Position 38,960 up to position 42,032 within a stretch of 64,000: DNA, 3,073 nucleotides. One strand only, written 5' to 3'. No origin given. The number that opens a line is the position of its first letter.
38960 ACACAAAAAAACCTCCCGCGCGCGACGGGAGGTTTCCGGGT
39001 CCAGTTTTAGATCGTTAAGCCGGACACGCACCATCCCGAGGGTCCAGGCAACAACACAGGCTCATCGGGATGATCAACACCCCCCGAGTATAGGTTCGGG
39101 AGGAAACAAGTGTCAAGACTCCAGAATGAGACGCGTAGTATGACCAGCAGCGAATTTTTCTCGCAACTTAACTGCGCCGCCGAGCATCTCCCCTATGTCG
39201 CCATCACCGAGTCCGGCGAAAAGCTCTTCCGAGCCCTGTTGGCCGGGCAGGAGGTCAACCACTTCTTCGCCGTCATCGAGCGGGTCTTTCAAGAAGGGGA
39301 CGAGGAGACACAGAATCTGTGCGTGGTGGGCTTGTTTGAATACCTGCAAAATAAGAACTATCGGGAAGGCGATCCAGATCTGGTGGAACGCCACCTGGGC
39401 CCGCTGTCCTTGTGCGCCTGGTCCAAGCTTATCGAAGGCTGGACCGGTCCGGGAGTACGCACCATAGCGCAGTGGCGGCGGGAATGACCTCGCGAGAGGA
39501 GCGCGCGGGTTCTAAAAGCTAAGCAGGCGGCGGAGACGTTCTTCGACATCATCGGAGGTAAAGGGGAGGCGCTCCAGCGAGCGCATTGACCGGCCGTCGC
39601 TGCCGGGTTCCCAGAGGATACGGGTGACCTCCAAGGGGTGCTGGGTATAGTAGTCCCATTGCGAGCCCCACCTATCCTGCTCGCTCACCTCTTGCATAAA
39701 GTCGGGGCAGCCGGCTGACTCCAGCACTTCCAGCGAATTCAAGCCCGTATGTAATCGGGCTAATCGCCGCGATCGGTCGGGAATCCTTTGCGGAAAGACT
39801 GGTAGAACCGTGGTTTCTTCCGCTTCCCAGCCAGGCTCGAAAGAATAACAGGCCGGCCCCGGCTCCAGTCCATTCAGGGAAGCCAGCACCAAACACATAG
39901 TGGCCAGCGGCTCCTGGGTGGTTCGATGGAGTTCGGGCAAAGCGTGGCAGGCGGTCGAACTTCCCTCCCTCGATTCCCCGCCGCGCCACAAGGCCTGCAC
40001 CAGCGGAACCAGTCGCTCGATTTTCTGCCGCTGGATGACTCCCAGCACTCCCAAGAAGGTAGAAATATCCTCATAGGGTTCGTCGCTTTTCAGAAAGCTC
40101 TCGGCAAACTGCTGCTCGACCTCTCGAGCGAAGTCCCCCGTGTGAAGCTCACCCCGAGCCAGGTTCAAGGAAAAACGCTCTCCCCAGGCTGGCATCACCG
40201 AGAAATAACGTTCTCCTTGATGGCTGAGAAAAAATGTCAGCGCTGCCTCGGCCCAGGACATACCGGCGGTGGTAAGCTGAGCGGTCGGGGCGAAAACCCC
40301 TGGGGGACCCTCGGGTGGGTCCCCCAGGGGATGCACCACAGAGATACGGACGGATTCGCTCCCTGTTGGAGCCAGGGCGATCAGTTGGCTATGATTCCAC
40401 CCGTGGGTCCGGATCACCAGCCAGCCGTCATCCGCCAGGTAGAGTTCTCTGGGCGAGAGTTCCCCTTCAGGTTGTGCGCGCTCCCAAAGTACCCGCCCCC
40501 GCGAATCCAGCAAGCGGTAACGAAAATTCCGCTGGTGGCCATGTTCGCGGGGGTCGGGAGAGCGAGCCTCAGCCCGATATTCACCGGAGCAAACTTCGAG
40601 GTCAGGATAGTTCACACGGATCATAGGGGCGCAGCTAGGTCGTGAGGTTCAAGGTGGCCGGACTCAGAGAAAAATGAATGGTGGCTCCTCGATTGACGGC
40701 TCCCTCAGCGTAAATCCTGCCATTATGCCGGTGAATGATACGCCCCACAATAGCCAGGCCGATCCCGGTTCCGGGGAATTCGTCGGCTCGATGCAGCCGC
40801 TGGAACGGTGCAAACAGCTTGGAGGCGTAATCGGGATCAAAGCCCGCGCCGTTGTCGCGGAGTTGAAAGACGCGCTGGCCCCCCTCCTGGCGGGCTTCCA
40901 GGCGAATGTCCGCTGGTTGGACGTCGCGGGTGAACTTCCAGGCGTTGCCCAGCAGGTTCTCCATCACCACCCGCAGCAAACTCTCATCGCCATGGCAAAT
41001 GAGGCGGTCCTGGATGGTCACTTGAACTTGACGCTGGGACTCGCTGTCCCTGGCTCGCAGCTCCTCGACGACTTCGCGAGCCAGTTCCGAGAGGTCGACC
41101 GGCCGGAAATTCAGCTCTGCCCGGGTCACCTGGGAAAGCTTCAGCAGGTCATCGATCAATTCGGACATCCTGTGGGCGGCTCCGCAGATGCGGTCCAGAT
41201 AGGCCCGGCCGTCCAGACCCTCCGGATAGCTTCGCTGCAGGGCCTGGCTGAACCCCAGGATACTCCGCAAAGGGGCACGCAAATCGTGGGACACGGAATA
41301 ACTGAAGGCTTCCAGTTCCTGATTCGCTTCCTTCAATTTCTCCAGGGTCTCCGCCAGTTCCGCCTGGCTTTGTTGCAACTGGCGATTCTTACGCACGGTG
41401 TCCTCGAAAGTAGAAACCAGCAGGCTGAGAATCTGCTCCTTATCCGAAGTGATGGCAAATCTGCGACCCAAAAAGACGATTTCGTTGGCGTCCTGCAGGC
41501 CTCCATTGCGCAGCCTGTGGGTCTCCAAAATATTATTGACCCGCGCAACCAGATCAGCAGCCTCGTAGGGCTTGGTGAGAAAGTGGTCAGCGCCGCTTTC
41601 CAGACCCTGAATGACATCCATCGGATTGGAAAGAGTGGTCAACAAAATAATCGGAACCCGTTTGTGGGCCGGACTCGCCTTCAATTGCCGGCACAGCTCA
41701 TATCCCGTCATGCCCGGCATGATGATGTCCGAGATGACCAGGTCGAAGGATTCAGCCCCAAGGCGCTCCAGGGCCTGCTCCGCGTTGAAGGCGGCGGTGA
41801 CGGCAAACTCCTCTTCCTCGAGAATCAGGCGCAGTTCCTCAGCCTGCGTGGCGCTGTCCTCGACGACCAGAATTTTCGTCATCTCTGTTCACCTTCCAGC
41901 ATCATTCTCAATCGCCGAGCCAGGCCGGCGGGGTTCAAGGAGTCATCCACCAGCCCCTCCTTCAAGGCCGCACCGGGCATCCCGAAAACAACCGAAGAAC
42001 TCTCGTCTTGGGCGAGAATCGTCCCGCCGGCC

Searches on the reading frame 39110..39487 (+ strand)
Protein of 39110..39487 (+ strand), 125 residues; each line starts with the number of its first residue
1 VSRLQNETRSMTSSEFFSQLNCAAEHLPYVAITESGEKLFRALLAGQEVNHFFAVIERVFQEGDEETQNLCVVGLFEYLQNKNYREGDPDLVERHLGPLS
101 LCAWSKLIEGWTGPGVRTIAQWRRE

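Call 11: search_protein_families(library=pfam, proteins=[window:39110-39487:+], max_evalue=0.01)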
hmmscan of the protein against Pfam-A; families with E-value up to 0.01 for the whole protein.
window:39110-39487:+ (125 aa): 1 family
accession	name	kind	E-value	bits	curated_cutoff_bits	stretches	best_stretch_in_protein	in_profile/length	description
PF24722.1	DUF7674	-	4.2e-10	40.1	27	1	23-109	22-108/111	Domain of unknown function (DUF7674)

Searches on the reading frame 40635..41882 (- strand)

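Call 64: search_protein_families(library=pfam, proteins=[window:40635-41882:-], max_evalue=0.001)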
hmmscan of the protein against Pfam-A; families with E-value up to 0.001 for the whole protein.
window:40635-41882:- (415 aa): 5 families
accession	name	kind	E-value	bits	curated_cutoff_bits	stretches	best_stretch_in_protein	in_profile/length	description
PF00072.30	Response_reg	-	9.7e-29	100.2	30.2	1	4-116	1-111/111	Response regulator receiver domain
PF02518.31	HATPase_c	-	1.2e-21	77.6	26.4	1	298-407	1-108/111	Histidine kinase-, DNA gyrase B-, and HSP90-like ATPase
PF00512.31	HisKA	-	7.8e-14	51.9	26.9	1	191-252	3-63/66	His Kinase A (phospho-acceptor) domain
PF23198.2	PDE8A_N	-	0.00026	21.3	29.6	0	4-85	13-95/147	PDE8A-like, N-terminal domain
PF13581.12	HATPase_c_2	-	0.00029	21.3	27.4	1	287-385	30-111/127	Histidine kinase-like ATPase domain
